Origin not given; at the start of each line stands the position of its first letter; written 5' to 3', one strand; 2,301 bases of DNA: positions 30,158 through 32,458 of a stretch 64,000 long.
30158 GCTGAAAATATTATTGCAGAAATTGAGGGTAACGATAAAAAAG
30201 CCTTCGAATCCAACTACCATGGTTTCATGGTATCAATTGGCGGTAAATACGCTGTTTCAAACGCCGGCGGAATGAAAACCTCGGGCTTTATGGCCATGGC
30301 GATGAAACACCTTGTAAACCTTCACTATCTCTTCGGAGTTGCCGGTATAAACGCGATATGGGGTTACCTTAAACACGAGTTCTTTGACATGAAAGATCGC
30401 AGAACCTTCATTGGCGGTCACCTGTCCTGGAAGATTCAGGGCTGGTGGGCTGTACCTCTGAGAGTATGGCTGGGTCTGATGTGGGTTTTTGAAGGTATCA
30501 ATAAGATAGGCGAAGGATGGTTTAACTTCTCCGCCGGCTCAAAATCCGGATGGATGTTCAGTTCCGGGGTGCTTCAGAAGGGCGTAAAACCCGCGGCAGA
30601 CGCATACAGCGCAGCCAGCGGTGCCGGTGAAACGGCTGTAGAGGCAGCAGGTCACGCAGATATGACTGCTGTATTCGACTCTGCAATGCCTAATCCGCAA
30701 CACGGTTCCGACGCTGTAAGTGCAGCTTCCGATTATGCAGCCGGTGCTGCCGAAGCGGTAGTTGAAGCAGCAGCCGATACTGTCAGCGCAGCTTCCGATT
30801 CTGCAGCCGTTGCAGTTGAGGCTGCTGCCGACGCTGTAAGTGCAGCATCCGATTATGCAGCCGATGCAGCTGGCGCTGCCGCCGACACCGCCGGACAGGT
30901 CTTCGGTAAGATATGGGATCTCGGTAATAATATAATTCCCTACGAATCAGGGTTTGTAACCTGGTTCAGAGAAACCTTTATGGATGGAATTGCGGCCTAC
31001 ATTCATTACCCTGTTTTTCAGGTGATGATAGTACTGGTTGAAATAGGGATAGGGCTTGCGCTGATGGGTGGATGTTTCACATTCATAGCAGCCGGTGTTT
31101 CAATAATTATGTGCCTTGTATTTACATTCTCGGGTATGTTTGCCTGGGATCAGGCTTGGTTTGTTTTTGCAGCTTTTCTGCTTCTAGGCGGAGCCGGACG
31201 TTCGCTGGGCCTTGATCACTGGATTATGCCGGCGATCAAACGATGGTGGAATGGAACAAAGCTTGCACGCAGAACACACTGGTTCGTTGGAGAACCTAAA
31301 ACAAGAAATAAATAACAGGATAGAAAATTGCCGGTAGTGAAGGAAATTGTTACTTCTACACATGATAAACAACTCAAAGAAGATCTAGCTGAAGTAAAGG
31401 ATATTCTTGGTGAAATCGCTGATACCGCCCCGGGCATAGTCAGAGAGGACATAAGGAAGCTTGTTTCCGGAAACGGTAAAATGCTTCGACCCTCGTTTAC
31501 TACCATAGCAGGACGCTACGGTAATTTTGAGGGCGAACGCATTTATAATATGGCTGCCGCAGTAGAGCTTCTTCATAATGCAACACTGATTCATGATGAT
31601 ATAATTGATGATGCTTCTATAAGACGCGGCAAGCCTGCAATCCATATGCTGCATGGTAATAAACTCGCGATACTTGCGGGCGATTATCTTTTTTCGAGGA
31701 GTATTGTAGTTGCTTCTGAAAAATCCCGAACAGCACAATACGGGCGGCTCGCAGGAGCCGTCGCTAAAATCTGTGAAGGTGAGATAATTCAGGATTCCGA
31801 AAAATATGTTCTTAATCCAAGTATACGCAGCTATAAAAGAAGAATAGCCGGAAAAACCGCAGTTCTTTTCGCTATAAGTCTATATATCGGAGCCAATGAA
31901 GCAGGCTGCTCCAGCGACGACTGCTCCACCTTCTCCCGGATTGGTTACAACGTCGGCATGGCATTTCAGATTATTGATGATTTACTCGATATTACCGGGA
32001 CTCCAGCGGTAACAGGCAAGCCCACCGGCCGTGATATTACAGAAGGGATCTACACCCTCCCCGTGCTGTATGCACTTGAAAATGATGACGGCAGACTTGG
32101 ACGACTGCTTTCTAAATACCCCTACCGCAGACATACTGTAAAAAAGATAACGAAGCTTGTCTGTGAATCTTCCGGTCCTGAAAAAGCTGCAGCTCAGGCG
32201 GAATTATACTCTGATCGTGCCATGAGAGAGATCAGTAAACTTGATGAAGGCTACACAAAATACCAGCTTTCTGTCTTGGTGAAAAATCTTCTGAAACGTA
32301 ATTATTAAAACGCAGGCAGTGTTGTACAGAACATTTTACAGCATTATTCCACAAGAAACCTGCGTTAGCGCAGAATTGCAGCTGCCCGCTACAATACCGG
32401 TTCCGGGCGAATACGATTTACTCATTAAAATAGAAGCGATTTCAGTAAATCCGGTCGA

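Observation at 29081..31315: NDH-2-like flavoprotein fused to a DoxX membrane domain through an Ala/Ser/Asp-rich tandem-repeat linker; followed by a polyprenyl synthase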

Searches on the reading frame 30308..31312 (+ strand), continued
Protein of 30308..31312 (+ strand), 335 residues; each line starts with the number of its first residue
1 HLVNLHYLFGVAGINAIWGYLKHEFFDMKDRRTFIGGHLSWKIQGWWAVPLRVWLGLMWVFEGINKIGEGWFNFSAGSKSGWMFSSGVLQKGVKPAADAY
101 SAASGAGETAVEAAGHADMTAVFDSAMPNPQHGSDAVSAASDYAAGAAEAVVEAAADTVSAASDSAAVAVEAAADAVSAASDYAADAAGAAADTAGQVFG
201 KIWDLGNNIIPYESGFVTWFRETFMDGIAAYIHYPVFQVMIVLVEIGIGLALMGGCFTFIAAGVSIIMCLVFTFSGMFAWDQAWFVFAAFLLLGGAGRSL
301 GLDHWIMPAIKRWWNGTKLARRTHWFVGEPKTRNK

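Call 99: search_dna_similar(query=P0311, collection=plasmids, mode=protein, max_evalue=1e-10, max_rows=15)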
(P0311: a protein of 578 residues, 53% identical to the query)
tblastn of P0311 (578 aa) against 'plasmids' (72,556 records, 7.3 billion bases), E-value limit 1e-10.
Records with a match: 456; places in all: 510; records where one place covers at least 80% of the query: 9.
Best place of each record, by identity: <60% 456.
By first word of the organism name: Rhizobium 69; Enterobacter 27; Escherichia 25; Klebsiella 22; Sinorhizobium 19; Streptomyces 19; Citrobacter 18; Thermus 18; Acinetobacter 14; Shinella 12; and 83 more.
By predicted mobility (MOB-suite, as given by PLSDB): non-mobilizable 219; conjugative 175; mobilizable 62.
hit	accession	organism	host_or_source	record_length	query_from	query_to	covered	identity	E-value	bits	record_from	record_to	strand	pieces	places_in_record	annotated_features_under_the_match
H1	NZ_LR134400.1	Listeria monocytogenes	Homo sapiens,Vein blood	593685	5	578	99%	39.3%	6e-123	406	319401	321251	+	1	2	FAD-dependent oxidoreductase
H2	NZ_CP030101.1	Listeria monocytogenes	Environment,water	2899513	5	578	99%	39.3%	6e-123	406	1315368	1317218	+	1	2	none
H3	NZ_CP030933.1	Enterococcus gilvus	cow,milk,milk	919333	5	576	94%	41.3%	3e-94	407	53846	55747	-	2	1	FAD-dependent oxidoreductase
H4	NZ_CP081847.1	Enterococcus raffinosus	Homo sapiens,feces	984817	5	576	94%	40.4%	6e-93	398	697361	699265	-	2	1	FAD-dependent oxidoreductase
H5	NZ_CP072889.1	Enterococcus raffinosus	stream/river surface water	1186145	5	576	94%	40.4%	1e-92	398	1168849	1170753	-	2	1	record has no annotation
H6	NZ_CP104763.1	Enterococcus raffinosus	-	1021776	6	576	94%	40.5%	1e-92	397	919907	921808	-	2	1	record has no annotation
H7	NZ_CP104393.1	Enterococcus raffinosus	fermented food (Meju)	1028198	6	576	94%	40.5%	1e-92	397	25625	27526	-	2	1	record has no annotation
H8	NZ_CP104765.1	Enterococcus raffinosus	Homo sapiens,urine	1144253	6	576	94%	40.5%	1e-92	397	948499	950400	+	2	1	record has no annotation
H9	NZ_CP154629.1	Acetoanaerobium noterae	cell culture,Sludge of a digestion ...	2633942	5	577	93%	39.6%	3e-93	408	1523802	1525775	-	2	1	none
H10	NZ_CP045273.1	Priestia megaterium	pure culture,Paper surface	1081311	6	396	68%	38.5%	3e-70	253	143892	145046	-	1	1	none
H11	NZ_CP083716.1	Bacillus velezensis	cell culture,Meju, fermented soybean ...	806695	2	398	69%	35.8%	5e-60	223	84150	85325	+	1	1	NAD(P)/FAD-dependent oxidoreductase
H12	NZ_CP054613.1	Paenibacillus cellulosilyticus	cell culture,soil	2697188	1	397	69%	34.7%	1e-52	201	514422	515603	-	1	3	none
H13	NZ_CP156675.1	Pseudalkalibacillus hwajinpoensis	mixed culture,soil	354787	4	398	68%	34.7%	2e-60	224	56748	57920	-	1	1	NAD(P)/FAD-dependent oxidoreductase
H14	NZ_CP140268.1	Priestia megaterium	Single cell,ginseng rhizosphere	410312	6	414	71%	33.4%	5e-46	182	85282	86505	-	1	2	NAD(P)/FAD-dependent oxidoreductase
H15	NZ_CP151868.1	Bacillus thuringiensis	tobacco,mixed culture,leaves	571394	2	398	69%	34.3%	3e-59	221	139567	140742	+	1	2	NAD(P)/FAD-dependent oxidoreductase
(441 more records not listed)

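Call 100: get_annotated_region(hit=H1, flank=7000)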
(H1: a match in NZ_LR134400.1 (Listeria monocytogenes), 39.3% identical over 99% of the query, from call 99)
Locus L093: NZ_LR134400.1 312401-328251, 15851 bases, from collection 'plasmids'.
description: Listeria monocytogenes strain NCTC7974 plasmid 3, complete sequence
organism: Listeria monocytogenes (NCBI taxid 1639)
taxonomy: Bacteria; Bacillota; Bacilli; Bacillales; Listeriaceae; Listeria; Listeria monocytogenes
host: -; source: Homo sapiens,Vein blood; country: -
typing (MOB-suite, as given by PLSDB): non-mobilizable
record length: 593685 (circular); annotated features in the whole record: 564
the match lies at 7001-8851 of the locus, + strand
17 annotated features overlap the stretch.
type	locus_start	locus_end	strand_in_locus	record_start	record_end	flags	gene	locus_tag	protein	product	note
CDS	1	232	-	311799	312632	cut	rplB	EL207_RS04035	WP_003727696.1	50S ribosomal protein L2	GO:0006412 - translation [Evidence IEA]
CDS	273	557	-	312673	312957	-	rplW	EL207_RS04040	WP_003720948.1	50S ribosomal protein L23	GO:0006412 - translation [Evidence IEA]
CDS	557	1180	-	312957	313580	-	rplD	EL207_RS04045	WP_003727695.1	50S ribosomal protein L4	GO:0006412 - translation [Evidence IEA]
CDS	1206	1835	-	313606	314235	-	rplC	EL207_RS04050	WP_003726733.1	50S ribosomal protein L3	GO:0006412 - translation [Evidence IEA]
CDS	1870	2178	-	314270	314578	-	rpsJ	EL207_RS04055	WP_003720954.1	30S ribosomal protein S10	GO:0006412 - translation [Evidence IEA]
CDS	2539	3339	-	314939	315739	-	fmnA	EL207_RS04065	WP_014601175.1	FAD export ECF transporter transmembrane subunit FmnA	-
CDS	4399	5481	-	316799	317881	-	-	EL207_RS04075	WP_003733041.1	FAD:protein FMN transferase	GO:0017013 - protein flavinylation [Evidence IEA]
CDS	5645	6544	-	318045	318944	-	pplA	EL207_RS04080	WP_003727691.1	extracellular electron transfer flavoprotein PplA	-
CDS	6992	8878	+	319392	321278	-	-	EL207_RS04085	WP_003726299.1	FAD-dependent oxidoreductase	-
CDS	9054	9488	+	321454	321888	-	eetA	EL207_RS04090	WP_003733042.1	flavin-based extracellular electron transfer system protein EetA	-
CDS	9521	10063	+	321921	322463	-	eetB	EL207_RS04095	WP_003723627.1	flavinylation system FAD exporter subunit EetB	-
CDS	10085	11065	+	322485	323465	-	-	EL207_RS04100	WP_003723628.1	polyprenyl synthetase family protein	GO:0008299 - isoprenoid biosynthetic process [Evidence IEA]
CDS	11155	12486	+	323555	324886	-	-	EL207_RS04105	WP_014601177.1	cyclic nucleotide phosphodiesterase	-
CDS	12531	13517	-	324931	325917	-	-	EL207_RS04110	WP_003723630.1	DUF4003 domain-containing protein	-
CDS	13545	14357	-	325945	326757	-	-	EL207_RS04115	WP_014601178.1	SMI1/KNR4 family protein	GO:0042546 - cell wall biogenesis [Evidence IEA]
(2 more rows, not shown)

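Call 101: get_annotated_region(hit=H3, flank=7000)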
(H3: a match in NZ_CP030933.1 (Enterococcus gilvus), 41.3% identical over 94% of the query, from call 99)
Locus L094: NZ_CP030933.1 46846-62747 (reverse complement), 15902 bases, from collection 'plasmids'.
description: Enterococcus gilvus strain CR1 plasmid pCR1A, complete sequence
organism: Enterococcus gilvus (NCBI taxid 160453)
taxonomy: Bacteria; Bacillota; Bacilli; Lactobacillales; Enterococcaceae; Enterococcus; Enterococcus gilvus
host: -; source: cow,milk,milk; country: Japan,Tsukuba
typing (MOB-suite, as given by PLSDB): non-mobilizable
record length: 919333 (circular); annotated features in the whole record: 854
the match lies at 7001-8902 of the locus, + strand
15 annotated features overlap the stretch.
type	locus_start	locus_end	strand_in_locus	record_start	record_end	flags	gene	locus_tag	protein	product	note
CDS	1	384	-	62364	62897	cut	-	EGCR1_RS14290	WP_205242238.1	GNAT family N-acetyltransferase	-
CDS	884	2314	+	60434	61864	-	-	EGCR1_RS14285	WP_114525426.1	basic amino acid/polyamine antiporter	GO:0015837 - amine transport [Evidence IEA]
CDS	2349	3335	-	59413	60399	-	menA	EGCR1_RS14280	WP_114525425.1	1,4-dihydroxy-2-naphthoate polyprenyltransferase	-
CDS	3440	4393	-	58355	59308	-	menA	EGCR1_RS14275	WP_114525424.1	1,4-dihydroxy-2-naphthoate polyprenyltransferase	-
CDS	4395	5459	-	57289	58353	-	-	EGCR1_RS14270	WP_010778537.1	FAD:protein FMN transferase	GO:0017013 - protein flavinylation [Evidence IEA]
CDS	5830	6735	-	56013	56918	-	pplA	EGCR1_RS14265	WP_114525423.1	extracellular electron transfer flavoprotein PplA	-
CDS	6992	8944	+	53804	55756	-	-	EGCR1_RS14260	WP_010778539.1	FAD-dependent oxidoreductase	-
CDS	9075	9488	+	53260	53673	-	-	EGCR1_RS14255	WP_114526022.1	NusG domain II-containing protein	-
CDS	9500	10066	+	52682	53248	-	-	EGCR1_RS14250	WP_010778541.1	Gx transporter family protein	-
CDS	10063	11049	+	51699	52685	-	-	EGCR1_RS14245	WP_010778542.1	polyprenyl synthetase family protein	-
CDS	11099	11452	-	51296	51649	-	-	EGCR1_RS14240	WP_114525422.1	DUF1634 domain-containing protein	-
CDS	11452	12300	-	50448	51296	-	-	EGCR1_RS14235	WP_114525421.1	sulfite exporter TauE/SafE family protein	GO:0006810 - transport [Evidence IEA]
CDS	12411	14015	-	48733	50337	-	-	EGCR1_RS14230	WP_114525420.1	phosphatase PAP2/LCP family protein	-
CDS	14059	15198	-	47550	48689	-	-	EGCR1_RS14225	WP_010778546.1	FtsW/RodA/SpoVE family cell cycle protein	GO:0051301 - cell division [Evidence IEA]; GO:0009252 - peptidoglycan biosynthetic process [Evidence IEA]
CDS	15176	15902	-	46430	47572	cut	-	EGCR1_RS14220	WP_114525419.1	FtsW/RodA/SpoVE family cell cycle protein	GO:0051301 - cell division [Evidence IEA]; GO:0009252 - peptidoglycan biosynthetic process [Evidence IEA]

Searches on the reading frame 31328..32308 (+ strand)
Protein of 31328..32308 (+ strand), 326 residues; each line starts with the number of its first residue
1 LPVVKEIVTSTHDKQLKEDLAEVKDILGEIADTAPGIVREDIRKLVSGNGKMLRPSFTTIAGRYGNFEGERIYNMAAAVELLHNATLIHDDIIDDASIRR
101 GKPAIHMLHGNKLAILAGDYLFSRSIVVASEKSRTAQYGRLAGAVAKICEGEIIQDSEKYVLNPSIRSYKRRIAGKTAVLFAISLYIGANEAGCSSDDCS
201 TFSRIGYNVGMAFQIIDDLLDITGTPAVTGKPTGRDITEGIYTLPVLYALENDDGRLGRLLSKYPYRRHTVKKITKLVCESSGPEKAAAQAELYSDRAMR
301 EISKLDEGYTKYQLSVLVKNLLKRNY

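Call 4: search_protein_families(library=pfam, proteins=[window:31328-32308:+], max_evalue=0.01)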
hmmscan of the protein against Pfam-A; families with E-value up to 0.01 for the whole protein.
window:31328-32308:+ (326 aa): 1 family
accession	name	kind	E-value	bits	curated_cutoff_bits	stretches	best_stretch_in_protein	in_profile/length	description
PF00348.22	polyprenyl_synt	-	1.5e-60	205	27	1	39-276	5-249/251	Polyprenyl synthetase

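Call 5: search_protein_families(library=ncbifam, proteins=[window:31328-32308:+], max_evalue=0.01)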
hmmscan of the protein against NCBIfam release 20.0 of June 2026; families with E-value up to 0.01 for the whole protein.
window:31328-32308:+ (326 aa): 16 families
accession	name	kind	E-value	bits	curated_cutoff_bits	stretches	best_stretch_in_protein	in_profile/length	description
TIGR02748.1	GerC3_HepT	equivalog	3.1e-70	236.8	456.55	1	14-326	7-319/319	heptaprenyl diphosphate synthase component II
NF041169.1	f2_encap_cargo4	exception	2.5e-57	194.6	450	1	10-325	10-333/334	family 2 encapsulin nanocompartment cargo protein polyprenyl transferase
NF045628.1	HxpDPsynlarge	equivalog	2.7e-54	184.3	500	1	16-326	1-311/311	hexaprenyl-diphosphate synthase large subunit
NF040698.1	IdsA_Meth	equivalog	1.7e-51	175.4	468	1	22-325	13-327/328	short chain isoprenyl diphosphate synthase IdsA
TIGR02749.1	prenyl_cyano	equivalog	1.2e-48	165.8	383.2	1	13-324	7-320/322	solanesyl diphosphate synthase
NF042417.1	NPPPS_Mycobact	equivalog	1.2e-46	159.3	600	1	14-323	20-332/335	nonaprenyl/(2E,6E)-farnesyl/geranylgeranyl diphosphat synthase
NF041003.1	GGPP_syn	equivalog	2.8e-43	148.2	500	1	20-309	10-307/326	geranylgeranyl diphosphate synthase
NF045549.1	GGPPsyn_IdsB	equivalog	2.9e-43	148.2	475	1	27-324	42-344/346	geranylgeranyl diphosphate synthase IdsB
NF008140.0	PRK10888.1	equivalog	4.8e-41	141.1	412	1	18-318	12-315/323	octaprenyl diphosphate synthase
NF045485.1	FPPsyn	subfamily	2.3e-34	118.8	275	1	33-257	20-255/288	farnesyl diphosphate synthase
NF045685.1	GGPPSynCrtE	equivalog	3.9e-31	108.2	460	1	17-260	8-263/293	geranylgeranyl diphosphate synthase CrtE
NF040789.2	gerfarn_diphsyn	equivalog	1.7e-30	106.4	560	1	67-252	77-269/345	geranylfarnesyl diphosphate synthase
NF040627.1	GFPS_Meth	equivalog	5.1e-26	91.8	600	1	41-224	31-212/285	geranylfarnesyl diphosphate synthase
NF007877.0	PRK10581.1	equivalog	1.9e-24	86.4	321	1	49-254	43-260/299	(2E,6E)-farnesyl diphosphate synthase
NF042416.1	GFPPS_Mycobact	equivalog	1.9e-24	86.3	600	2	182-252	199-269/350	bifunctional (2E,6E)-farnesyl/geranyl diphosphate synthase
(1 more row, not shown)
